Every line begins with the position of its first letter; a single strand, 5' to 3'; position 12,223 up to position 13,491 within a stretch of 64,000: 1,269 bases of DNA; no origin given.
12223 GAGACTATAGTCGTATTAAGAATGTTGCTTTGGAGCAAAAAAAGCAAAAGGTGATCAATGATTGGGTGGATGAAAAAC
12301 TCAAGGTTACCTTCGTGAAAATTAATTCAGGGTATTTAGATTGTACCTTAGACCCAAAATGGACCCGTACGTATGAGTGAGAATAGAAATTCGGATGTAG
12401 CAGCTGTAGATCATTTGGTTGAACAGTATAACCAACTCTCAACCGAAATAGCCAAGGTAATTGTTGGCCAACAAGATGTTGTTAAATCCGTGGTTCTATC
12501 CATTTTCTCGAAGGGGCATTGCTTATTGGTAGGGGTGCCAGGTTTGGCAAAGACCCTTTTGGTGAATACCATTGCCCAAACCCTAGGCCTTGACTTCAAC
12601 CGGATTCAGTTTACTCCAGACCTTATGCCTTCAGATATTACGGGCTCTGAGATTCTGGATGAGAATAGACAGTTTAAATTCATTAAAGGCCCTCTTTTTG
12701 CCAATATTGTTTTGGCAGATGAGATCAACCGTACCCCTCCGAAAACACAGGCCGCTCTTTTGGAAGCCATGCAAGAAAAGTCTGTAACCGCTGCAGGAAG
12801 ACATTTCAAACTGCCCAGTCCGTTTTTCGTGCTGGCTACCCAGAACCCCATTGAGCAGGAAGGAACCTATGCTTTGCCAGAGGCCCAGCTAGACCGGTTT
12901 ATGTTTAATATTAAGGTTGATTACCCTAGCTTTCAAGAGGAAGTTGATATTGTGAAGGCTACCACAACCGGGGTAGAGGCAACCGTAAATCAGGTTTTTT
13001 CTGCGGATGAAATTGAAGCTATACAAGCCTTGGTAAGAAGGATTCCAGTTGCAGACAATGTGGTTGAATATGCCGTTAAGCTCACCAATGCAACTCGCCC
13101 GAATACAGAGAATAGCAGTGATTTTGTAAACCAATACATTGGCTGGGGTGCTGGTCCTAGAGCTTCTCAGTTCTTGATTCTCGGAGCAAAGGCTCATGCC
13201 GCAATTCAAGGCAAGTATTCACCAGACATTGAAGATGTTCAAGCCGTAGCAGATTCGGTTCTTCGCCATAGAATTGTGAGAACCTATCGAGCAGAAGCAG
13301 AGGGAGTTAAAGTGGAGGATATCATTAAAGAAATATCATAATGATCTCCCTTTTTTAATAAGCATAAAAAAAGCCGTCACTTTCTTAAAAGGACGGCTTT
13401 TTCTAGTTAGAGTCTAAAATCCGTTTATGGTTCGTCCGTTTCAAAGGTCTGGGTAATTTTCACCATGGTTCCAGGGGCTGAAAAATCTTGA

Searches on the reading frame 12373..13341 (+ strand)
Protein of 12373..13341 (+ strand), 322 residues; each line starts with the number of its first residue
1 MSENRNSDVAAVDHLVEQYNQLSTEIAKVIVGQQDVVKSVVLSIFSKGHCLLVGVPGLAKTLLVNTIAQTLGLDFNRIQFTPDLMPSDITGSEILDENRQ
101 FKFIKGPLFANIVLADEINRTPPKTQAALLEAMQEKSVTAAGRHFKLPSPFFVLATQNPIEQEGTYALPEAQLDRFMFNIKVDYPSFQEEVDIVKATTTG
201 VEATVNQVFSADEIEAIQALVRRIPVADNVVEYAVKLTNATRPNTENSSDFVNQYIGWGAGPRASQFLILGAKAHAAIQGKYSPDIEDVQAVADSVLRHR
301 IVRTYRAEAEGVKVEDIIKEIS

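Call 40: search_protein_families(library=pfam, proteins=[window:12373-13341:+], max_evalue=0.001)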
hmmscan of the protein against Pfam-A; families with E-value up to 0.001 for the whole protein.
window:12373-13341:+ (322 aa): 8 families
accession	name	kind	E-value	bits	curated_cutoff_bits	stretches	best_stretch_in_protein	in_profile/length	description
PF07726.17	AAA_3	-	5.5e-63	211.1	27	1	49-178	1-131/131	ATPase family associated with various cellular activities (AAA)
PF17863.7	AAA_lid_2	-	4e-15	55.7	22.7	1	253-321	6-74/74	AAA lid domain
PF07728.20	AAA_5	-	1.7e-13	51.2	22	1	49-176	1-139/139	AAA domain (dynein-related subfamily)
PF20030.5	bpMoxR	-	2.7e-11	43.4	27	1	20-199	4-183/205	MoxR domain in the MoxR-vWA-beta-propeller ternary systems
PF00493.29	MCM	-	1.9e-07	30.8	23.3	1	17-166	13-178/224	MCM P-loop domain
PF00004.35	AAA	-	4e-07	31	21.2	1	50-182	1-129/131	ATPase family associated with various cellular activities (AAA)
PF05496.18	RuvB_N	-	0.00024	21.3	27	0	47-136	33-111/159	Holliday junction DNA helicase RuvB P-loop domain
PF00158.32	Sigma54_activat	-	0.00063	19.9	20.2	0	113-159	97-144/168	Sigma-54 interaction domain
